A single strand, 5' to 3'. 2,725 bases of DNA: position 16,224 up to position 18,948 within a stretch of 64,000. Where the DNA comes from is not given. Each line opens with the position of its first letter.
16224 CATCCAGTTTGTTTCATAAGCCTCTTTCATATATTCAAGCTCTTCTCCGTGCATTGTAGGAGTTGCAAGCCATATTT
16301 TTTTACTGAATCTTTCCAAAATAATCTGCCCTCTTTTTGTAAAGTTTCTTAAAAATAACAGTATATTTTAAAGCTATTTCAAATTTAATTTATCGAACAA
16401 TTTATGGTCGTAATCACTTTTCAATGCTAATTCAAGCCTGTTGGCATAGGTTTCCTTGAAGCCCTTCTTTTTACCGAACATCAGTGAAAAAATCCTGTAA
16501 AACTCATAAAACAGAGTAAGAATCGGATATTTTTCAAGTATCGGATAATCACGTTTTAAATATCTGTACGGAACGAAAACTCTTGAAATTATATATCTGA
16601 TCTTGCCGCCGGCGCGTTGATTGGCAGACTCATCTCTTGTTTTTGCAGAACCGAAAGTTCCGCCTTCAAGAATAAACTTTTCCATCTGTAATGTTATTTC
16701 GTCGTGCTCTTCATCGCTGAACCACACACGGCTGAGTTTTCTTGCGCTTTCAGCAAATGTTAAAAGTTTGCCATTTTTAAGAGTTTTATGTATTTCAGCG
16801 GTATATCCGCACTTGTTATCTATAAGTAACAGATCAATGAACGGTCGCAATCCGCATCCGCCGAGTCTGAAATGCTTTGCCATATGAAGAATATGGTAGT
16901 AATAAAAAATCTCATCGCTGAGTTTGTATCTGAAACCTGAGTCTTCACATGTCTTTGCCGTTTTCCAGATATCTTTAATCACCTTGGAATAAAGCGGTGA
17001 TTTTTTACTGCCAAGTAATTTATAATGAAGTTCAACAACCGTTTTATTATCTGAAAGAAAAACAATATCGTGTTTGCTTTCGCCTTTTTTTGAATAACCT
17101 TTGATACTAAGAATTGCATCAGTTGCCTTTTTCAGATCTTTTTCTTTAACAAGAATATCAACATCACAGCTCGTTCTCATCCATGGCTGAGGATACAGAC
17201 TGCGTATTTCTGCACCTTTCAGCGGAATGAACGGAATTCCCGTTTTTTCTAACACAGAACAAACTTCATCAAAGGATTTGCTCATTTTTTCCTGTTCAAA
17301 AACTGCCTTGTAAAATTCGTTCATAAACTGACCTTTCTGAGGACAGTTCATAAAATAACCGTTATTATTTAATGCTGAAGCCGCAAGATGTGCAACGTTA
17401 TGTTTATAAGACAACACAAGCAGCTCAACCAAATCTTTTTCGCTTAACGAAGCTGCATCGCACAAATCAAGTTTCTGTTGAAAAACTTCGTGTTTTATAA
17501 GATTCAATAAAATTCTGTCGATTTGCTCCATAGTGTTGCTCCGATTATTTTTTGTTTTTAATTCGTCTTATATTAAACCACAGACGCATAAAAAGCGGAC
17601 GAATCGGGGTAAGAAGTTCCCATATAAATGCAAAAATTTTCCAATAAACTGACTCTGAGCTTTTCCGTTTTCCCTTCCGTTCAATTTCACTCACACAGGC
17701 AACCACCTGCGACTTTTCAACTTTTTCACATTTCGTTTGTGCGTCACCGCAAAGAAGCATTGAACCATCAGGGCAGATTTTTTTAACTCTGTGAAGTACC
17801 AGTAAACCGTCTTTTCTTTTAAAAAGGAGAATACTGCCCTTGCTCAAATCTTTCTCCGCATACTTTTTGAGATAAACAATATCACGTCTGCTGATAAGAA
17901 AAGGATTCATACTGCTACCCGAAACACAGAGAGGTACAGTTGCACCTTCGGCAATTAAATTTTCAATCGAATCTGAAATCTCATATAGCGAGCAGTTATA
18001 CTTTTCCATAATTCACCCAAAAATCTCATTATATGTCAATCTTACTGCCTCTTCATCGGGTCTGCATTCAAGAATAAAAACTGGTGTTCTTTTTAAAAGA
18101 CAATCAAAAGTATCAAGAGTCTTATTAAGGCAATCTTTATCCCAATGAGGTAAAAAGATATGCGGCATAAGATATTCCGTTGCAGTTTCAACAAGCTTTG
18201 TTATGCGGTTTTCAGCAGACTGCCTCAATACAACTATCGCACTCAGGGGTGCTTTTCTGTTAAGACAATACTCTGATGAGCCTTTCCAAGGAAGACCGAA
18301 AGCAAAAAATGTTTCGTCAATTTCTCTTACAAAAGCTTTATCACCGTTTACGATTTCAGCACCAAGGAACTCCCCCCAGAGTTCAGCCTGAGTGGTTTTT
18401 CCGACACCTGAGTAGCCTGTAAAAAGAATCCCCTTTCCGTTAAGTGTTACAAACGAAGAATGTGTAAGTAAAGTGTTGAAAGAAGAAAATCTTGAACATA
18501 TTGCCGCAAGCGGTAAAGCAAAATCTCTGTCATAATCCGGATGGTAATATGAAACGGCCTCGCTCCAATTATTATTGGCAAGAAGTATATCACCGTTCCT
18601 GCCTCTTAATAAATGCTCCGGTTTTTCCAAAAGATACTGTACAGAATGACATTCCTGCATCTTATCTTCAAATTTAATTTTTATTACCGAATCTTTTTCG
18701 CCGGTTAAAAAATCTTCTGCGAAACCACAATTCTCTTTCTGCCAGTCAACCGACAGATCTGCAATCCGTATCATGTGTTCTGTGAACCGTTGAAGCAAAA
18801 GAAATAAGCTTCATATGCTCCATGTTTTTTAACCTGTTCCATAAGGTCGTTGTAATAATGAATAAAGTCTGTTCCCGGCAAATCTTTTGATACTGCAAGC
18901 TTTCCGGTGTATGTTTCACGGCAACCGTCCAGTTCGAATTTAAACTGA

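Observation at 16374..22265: Hybrid peptide-modification (RiPP-like) module embedded in the middle of a capsule/EPS locus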

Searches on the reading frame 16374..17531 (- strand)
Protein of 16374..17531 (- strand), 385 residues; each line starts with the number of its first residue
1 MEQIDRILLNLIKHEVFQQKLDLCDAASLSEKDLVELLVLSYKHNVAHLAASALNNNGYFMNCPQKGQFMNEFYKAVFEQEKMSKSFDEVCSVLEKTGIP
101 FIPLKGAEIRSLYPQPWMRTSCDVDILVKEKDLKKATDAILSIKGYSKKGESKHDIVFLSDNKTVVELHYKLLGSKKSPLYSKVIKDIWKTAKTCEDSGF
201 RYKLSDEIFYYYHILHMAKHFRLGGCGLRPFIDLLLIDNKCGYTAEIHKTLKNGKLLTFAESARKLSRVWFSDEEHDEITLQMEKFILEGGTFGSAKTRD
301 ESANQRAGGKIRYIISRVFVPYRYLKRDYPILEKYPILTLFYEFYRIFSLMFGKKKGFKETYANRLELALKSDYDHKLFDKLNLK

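Call 3: search_protein_families(library=pfam, proteins=[window:16374-17531:-], max_evalue=0.1)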
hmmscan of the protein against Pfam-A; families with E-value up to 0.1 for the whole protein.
window:16374-17531:- (385 aa): 1 family
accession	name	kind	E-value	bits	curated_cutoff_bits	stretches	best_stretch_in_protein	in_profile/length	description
PF14907.12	NTP_transf_5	-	4.4e-36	125.2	31.2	1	31-271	2-248/249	Uncharacterised nucleotidyltransferase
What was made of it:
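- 16374..17531 (-): PF14907 (NTP_transf_5) nucleotidyltransferase (385 aa). E 4.4e-36 (call 3).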

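Call 4: search_protein_families(library=ncbifam, proteins=[window:16374-17531:-], max_evalue=0.1)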
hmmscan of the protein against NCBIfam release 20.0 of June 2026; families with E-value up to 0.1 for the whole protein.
window:16374-17531:- (385 aa): 0 families

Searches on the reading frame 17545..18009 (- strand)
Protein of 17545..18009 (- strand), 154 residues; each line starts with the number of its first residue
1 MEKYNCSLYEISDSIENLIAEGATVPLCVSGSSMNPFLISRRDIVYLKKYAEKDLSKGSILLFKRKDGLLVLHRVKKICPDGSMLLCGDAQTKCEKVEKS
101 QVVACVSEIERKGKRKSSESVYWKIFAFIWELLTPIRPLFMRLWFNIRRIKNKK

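Call 3: search_protein_families(library=pfam, proteins=[window:17545-18009:-], max_evalue=0.1)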
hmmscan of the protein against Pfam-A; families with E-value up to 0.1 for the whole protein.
window:17545-18009:- (154 aa): 1 family
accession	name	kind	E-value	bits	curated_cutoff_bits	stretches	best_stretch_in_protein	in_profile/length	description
PF00717.28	Peptidase_S24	-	0.0014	18.8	23.3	1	20-99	31-105/116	Peptidase S24-like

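Call 4: search_protein_families(library=ncbifam, proteins=[window:17545-18009:-], max_evalue=0.1)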
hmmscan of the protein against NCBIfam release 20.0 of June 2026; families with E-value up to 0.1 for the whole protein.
window:17545-18009:- (154 aa): 3 families
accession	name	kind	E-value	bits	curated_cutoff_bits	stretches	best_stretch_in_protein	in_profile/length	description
TIGR02228.1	sigpep_I_arch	equivalog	1.1e-05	25.4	51.85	1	26-82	33-89/158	signal peptidase I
NF046067.1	SigPepSipWBacil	equivalog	0.00088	18.9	190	1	29-87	44-101/189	signal peptidase I SipW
TIGR02227.1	sigpep_I_bact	equivalog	0.0055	16.6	47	1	26-67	22-64/162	signal peptidase I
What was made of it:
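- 17545..18009 (-): S26-like (SipW/ER-type) serine peptidase, the putative leader peptidase (154 aa). sigpep_I_arch E 1.1e-5, SipW 8.8e-4, PF00717 0.0014, all below cutoff (calls 3, 4).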

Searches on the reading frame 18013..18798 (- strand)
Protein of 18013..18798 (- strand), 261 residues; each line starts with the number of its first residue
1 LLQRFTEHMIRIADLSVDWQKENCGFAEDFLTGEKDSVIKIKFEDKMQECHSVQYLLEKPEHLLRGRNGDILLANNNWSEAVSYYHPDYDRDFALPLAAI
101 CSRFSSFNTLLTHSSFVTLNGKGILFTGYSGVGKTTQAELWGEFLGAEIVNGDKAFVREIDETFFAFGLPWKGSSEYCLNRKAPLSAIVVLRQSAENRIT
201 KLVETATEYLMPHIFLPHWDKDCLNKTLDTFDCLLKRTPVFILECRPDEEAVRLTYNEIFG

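Call 3: search_protein_families(library=pfam, proteins=[window:18013-18798:-], max_evalue=0.1)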
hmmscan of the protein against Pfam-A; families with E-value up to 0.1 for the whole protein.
window:18013-18798:- (261 aa): 4 families
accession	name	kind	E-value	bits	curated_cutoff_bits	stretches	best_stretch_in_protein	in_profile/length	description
PF07475.17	Hpr_kinase_C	-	0.0027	17.7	33.3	1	111-138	8-35/171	HPr Serine kinase C-terminal domain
PF13671.12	AAA_33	-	0.013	16.3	27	1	124-156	2-34/143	AAA domain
PF13207.12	AAA_17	-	0.031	15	27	1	127-253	1-118/136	AAA domain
PF13238.12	AAA_18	-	0.076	13.9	29.4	0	124-147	1-24/128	AAA domain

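Call 4: search_protein_families(library=ncbifam, proteins=[window:18013-18798:-], max_evalue=0.1)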
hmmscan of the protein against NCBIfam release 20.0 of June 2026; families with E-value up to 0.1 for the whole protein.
window:18013-18798:- (261 aa): 5 families
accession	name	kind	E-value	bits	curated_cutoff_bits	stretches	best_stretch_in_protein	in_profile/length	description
TIGR04355.1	HprK_rel_B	hypoth_equivalog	0.00052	19.2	200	1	109-164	144-198/351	HprK-related kinase B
TIGR00679.1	hpr-ser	equivalog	0.00063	19.1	240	1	111-135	133-157/300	HPr(Ser) kinase/phosphatase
NF011516.0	PRK14955.1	equivalog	0.019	13.8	560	1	121-162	38-79/397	DNA polymerase III subunits gamma and tau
TIGR04249.1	SCM_chp_ScmC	equivalog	0.059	12.7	125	0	110-208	126-230/292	SynChlorMet cassette protein ScmC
NF011515.0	PRK14954.1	equivalog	0.095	11.3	1117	0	120-162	37-79/620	DNA polymerase III subunits gamma and tau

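Call 39: search_solved_structures(query=window:18013-18774:-, max_evalue=1, show_alignments=2)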
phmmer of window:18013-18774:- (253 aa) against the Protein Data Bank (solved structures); distinct sequences matched with E-value up to 1: 5.
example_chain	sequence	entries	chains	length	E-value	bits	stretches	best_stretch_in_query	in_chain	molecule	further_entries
4cvn_A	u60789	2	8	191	0.25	13.9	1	113-144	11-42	PUTATIVE ADENYLATE KINASE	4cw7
1ko7_A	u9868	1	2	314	0.28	13.7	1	101-154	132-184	Hpr kinase/phosphatase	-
2qmh_A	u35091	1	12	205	0.79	12.2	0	104-155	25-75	HPr kinase/phosphorylase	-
1jb1_A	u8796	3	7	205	0.79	12.2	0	104-155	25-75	HPRK PROTEIN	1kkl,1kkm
3daj_A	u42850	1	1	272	0.86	12.1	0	37-72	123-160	serine/threonine kinase 6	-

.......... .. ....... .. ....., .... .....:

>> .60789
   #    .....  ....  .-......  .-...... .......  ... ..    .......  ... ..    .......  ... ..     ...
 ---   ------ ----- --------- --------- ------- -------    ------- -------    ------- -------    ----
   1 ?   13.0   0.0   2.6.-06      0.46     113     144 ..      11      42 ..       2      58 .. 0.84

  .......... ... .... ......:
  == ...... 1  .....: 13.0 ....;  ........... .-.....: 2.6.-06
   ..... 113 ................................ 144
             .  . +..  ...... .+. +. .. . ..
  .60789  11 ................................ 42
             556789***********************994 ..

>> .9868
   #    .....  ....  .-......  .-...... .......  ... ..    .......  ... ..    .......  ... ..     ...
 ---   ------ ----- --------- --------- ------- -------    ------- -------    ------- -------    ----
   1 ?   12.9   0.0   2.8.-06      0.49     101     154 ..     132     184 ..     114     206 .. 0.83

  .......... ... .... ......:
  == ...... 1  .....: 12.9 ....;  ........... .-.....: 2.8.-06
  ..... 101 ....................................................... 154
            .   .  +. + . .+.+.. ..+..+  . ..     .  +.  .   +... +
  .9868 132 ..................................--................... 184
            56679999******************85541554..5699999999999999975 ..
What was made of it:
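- Tried and rejected: Sequence search of the ScmC-like protein against PDB: only P-loop-level hits (E about 0.3, call 39).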

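Call 40: find_homologous_proteins(query=window:18013-18774:-, max_evalue=0.001)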
Query window:18013-18774:- (253 aa): 388 proteins with E <= 0.001 among 714 candidates; the best 120 are listed.
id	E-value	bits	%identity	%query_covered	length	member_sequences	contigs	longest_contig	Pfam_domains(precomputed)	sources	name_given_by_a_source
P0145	5.5e-171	585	100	100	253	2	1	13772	PF27840.1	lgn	-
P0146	4.8e-168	575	98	100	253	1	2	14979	PF27840.1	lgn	-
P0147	1.2e-156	538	90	100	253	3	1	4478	PF27840.1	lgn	-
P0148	1.3e-149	515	88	100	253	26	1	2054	PF27840.1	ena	-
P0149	6.6e-142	489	83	100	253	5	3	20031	PF27840.1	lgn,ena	-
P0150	2.6e-136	471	79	100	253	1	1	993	PF27840.1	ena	-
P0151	1.4e-115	403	69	100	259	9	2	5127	PF27840.1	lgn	-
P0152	1.6e-110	387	67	100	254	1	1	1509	PF27840.1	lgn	-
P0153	9.8e-109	381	65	100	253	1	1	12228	PF27840.1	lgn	-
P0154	5.8e-108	378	65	100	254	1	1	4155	PF27840.1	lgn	-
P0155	1.8e-107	377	65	100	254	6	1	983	PF27840.1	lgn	-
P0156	2.0e-106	373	66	100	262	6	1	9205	PF27840.1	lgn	-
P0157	2.9e-106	373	65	100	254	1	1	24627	PF27840.1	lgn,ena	-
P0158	1.1e-105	371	64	100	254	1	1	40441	PF27840.1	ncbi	-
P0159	2.4e-105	370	64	100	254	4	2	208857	PF27840.1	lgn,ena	-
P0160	4.8e-105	369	63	100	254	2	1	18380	PF27840.1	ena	-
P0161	8.8e-105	368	65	100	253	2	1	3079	PF27840.1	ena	-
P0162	1.7e-103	363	62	100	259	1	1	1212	PF27840.1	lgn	-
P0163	1.4e-102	361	63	100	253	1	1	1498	PF27840.1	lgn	-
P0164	1.7e-102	360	61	100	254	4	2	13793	PF27840.1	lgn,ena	-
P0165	3.0e-102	359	60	100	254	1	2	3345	PF27840.1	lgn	-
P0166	6.7e-102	358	61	100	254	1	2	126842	PF27840.1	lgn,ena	-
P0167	6.8e-102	358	60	100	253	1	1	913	PF27840.1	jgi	jgi:hypothetical protein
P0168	1.5e-101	357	62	100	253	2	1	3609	PF27840.1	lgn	-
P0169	1.7e-101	357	61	100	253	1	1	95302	PF27840.1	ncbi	-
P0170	2.7e-100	353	61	100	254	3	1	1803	PF07475.18,PF27840.1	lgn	-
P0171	4.9e-100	352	61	100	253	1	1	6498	PF27840.1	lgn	-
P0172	5.9e-100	352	61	100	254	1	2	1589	PF27840.1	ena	-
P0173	8.6e-100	351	62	100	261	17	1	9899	PF27840.1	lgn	-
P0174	1.0e-99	351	61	100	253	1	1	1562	PF27840.1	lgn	-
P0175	5.8e-99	349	60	100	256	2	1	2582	PF27840.1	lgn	-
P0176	8.5e-99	348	60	100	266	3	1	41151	PF27840.1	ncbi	-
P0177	1.7e-98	347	60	100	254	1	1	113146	PF27840.1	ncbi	-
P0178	8.8e-98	345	61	100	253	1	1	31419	PF27840.1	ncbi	-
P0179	9.1e-98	345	58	100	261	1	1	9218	PF27840.1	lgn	-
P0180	3.8e-97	343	59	100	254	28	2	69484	PF27840.1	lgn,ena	-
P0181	5.7e-97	342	59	100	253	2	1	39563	PF27840.1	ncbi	-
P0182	4.4e-96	339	59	100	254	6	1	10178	PF27840.1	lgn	-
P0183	5.1e-96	339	58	100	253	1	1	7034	PF27840.1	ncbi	-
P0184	5.2e-96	339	59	100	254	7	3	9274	PF27840.1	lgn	-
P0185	9.1e-96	338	60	99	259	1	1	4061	PF27840.1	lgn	-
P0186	9.2e-96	338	58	100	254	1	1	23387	PF27840.1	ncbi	-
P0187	9.6e-96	338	59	100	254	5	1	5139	PF27840.1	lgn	-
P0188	1.6e-95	337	60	100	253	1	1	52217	PF27840.1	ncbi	-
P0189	2.6e-95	337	58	100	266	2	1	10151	PF27840.1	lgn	-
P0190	2.8e-95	337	59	100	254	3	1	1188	PF27840.1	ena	-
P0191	3.4e-95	336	58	100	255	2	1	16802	PF27840.1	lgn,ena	-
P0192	6.1e-95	335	58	100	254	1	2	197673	PF27840.1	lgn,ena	-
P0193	9.3e-95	335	57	100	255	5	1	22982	PF27840.1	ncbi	-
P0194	1.0e-94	335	61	100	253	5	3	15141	PF27840.1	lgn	-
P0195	1.0e-94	335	58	100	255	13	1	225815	PF27840.1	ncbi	-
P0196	1.4e-94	334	59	100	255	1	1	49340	PF27840.1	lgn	-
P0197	2.9e-94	333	57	100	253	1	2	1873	PF27840.1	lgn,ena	-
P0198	2.9e-94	333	60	100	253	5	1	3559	PF27840.1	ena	-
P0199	3.1e-94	333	58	100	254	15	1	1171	PF27840.1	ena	-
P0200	7.4e-94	332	57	100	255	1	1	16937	PF27840.1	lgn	-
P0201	1.7e-93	331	57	99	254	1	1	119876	PF27840.1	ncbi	-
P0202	1.9e-93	331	57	100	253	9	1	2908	PF27840.1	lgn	-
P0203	2.1e-93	330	57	100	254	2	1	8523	PF27840.1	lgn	-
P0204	5.7e-93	329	57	100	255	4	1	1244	PF27840.1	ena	-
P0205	5.8e-93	329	57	100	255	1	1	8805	PF27840.1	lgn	-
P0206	6.4e-93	329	57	100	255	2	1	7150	PF27840.1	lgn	-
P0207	1.1e-92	328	56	100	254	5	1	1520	PF27840.1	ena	-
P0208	1.3e-92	328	56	100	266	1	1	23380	PF27840.1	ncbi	-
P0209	1.7e-92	327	58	100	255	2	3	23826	PF27840.1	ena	-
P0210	2.2e-92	327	58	100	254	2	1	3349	PF27840.1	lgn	-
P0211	3.3e-92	327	55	100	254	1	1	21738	PF27840.1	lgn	-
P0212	4.7e-92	326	56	100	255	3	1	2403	PF27840.1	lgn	-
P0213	4.9e-92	326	57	100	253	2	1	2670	PF27840.1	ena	-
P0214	5.8e-92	326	57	100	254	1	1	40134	PF27840.1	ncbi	-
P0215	8.6e-92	325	56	100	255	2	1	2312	PF27840.1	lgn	-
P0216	9.9e-92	325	55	100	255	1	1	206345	PF27840.1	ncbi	-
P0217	1.3e-91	325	58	100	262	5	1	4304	PF27840.1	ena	-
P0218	1.3e-91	325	56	100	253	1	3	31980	PF27840.1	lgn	-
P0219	1.8e-91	324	56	100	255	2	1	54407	PF27840.1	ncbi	-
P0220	2.1e-91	324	58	100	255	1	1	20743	PF27840.1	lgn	-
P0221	2.3e-91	324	57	100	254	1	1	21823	PF27840.1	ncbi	-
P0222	2.6e-91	324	56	99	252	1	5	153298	PF27840.1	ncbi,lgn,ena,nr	ncbi:MAG: hypothetical protein IJZ57_05795 [Clostridia bacterium]|nr:hypothetical protein [Clostridi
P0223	4.2e-91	323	57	100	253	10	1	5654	PF27840.1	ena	-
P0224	5.6e-91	322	55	100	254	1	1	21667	PF27840.1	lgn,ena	-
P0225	7.1e-91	322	57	99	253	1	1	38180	PF27840.1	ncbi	-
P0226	7.1e-91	322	56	100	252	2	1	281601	PF27840.1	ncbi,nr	ncbi:MAG: hypothetical protein IJZ88_03215 [Clostridia bacterium]|nr:hypothetical protein [Clostridi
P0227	8.6e-91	322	56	100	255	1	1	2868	PF27840.1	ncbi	-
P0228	9.8e-91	322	56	100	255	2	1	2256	PF27840.1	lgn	-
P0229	1.3e-90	321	56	100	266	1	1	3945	PF27840.1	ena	-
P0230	1.6e-90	321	55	100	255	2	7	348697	PF27840.1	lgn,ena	-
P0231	2.7e-90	320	57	100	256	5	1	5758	PF27840.1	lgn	-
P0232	3.9e-90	320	57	100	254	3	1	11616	PF27840.1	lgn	-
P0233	4.7e-90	319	56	100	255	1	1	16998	PF27840.1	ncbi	-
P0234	6.2e-90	319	55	100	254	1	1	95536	PF27840.1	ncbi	-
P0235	6.4e-90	319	56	100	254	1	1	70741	PF27840.1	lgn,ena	-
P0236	8.7e-90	319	55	100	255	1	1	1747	PF27840.1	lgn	-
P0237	1.0e-89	318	54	100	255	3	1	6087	PF27840.1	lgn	-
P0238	1.3e-89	318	57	100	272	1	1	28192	PF27840.1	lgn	-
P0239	1.5e-89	318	55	99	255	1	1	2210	PF27840.1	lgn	-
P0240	1.7e-89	318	53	100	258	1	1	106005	PF27840.1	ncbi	-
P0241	2.5e-89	317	56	100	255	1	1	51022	PF27840.1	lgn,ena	-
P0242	2.5e-89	317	56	100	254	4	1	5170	PF27840.1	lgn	-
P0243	4.0e-89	316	55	100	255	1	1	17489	PF27840.1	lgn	-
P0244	5.0e-89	316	55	100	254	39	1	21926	PF27840.1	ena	-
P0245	6.3e-89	316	56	100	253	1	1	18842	PF27840.1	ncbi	-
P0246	7.2e-89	316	55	100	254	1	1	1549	PF27840.1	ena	-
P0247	8.7e-89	315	55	100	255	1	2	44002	PF27840.1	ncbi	-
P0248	1.3e-88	315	56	100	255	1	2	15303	PF27840.1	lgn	-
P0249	1.4e-88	315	55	100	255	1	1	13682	PF27840.1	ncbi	-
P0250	1.9e-88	314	55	100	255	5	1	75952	PF27840.1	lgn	-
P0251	2.3e-88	314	56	100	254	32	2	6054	PF27840.1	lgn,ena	-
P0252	2.4e-88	314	55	100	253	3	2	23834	PF27840.1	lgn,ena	-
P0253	3.2e-88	313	56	100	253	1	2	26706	PF27840.1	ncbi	-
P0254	3.9e-88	313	56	100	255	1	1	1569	PF27840.1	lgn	-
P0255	4.5e-88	313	56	99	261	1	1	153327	PF27840.1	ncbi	-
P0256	7.0e-88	312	56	100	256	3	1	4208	PF27840.1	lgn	-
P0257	7.9e-88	312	52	100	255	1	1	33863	PF27840.1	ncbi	-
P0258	9.0e-88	312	55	99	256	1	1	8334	PF27840.1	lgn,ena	-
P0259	9.0e-88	312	55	100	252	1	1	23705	PF27840.1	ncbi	-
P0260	1.3e-87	311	55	100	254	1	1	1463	PF27840.1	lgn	-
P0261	1.7e-87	311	55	100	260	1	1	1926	PF27840.1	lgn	-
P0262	2.0e-87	311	55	100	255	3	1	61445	PF27840.1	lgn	-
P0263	3.0e-87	310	54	100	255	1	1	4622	PF27840.1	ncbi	-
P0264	4.3e-87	310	52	99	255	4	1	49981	PF27840.1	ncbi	-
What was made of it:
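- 18013..18774 (-): ScmC-like P-loop protein with HPr-kinase/PEPCK fold (253 aa), the putative peptide kinase. Precomputed PF27840 ScmC on all listed homologues (120 shown of 388; call 40).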

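Call 48: predict_structure(alignment_id=A4)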
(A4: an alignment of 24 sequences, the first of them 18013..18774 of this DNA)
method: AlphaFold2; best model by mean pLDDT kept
length: 253 residues; sequences in the alignment: 24
mean_pLDDT: 91.3   pTM: 0.88
mean pLDDT of the five models: 91.3, 90.5, 90.5, 87.1, 85.8
residues with pLDDT >= 90: 183; 70-90: 56; 50-70: 14; < 50: 0
segments of 3 or more residues with pLDDT < 50: none
pLDDT, mean of each block of 10 residues (from residue 1): 94 71 90 88 84 88 92 82 78 97 97 97 90 97 94 97 79 96 95 94 96 97 97 95 97 94
secondary structure, 60 per line:
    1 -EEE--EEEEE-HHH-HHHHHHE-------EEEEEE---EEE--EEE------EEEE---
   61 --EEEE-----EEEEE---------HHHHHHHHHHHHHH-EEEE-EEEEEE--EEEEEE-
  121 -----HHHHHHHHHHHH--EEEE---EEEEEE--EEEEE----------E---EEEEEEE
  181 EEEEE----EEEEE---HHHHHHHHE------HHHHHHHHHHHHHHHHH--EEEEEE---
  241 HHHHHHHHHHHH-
elements in order: E2-4 E7-11 H17-22 E31-36 E40-42 E45-47 E54-57 E63-66 E72-76 H86-99 E101-104 E106-111 E114-119 H126-137 E140-143 E147-152 E155-159 E174-185 E190-194 H198-205 H213-229 E232-237 H241-252
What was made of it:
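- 18013..18774 (-): AF2 pLDDT 91.3 (call 48).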

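Call 51: fold_search(model_id=the predicted structure, library=pdb)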
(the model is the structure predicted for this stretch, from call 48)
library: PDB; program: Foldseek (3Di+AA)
matches with E <= 10: 341; with E <= 0.001: 64
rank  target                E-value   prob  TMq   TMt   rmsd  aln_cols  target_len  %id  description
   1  1jb1                  1.7e-06  1.00  0.36  0.54   5.4       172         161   17  Lactobacillus casei HprK/P Bound to Phosphate (released 2001-08-08)
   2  6asn                  2.8e-06  1.00  0.57  0.30   7.3       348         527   11  E. coli phosphoenolpyruvate carboxykinase K212I F216V mutant bound to methanesulfonate (released 2018-08-29)
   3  3tqf_B                3.1e-06  1.00  0.35  0.55   5.5       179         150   11  Structure of the Hpr(Ser) kinase/phosphatase from Coxiella burnetii (released 2011-09-21)
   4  1ko7_A                3.7e-06  1.00  0.26  0.24  11.5       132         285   20  X-ray structure of the HPr kinase/phosphatase from Staphylococcus xylosus at 1.95 A resolution (released 2002-04-03)
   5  1oen                  4.0e-06  1.00  0.57  0.31   7.1       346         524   10  PHOSPHOENOLPYRUVATE CARBOXYKINASE (released 1996-11-08)
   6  2qmh_B                4.8e-06  1.00  0.31  0.42   6.8       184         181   16  structure of V267F mutant HprK/P (released 2007-09-18)
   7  1kkl_B                6.9e-06  1.00  0.33  0.47   5.9       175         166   16  L.casei HprK/P in complex with B.subtilis HPr (released 2002-08-28)
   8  1ygg                  6.9e-06  1.00  0.50  0.27   7.3       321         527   10  Crystal structure of phosphoenolpyruvate carboxykinase from Actinobacillus succinogenes (released 2005-06-28)
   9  2pxz                  7.8e-06  1.00  0.52  0.28   7.7       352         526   12  E. coli phosphoenolpyruvate carboxykinase (PEPCK) complexed with ATP, Mg2+, Mn2+, carbon dioxide and oxaloacetate (released 2008-04-22)
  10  3tqf_A                8.3e-06  1.00  0.34  0.49   5.6       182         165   11  Structure of the Hpr(Ser) kinase/phosphatase from Coxiella burnetii (released 2011-09-21)
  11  1kkm_B                8.8e-06  1.00  0.27  0.38   4.9       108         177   25  L.casei HprK/P in complex with B.subtilis P-Ser-HPr (released 2002-08-28)
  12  6com                  8.8e-06  1.00  0.52  0.29   7.7       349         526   12  2.3A crystal structure of E. coli phosphoenolpyruvate carboxykinase mutant Asp269Asn (released 2018-04-04)
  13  1kkl_A                9.3e-06  1.00  0.27  0.40   5.6       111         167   24  L.casei HprK/P in complex with B.subtilis HPr (released 2002-08-28)
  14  1kkm_A                9.3e-06  1.00  0.35  0.48   6.1       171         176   18  L.casei HprK/P in complex with B.subtilis P-Ser-HPr (released 2002-08-28)
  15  6asi                  1.1e-05  1.00  0.51  0.28   8.0       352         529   11  E. coli phosphoenolpyruvate carboxykinase G209S mutant bound to methanesulfonate (released 2018-08-29)
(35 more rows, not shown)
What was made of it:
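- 18013..18774 (-): Foldseek top hits are HPrK/P 1jb1 (E 1.7e-6), 3tqf, 1ko7 and PEPCK (call 51).
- On Lasso peptide cluster (paeninodin/pseudomycoidin type): Foldseek to HPrK/P at E 1.7e-6 (call 51).
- Checked: HPr-kinase by sequence: weak (0.0027), but confirmed by fold (calls 48, 51).
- HPrK fold: calls 48, 51.
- Tried and rejected: The fold comparison was needed (call 51).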
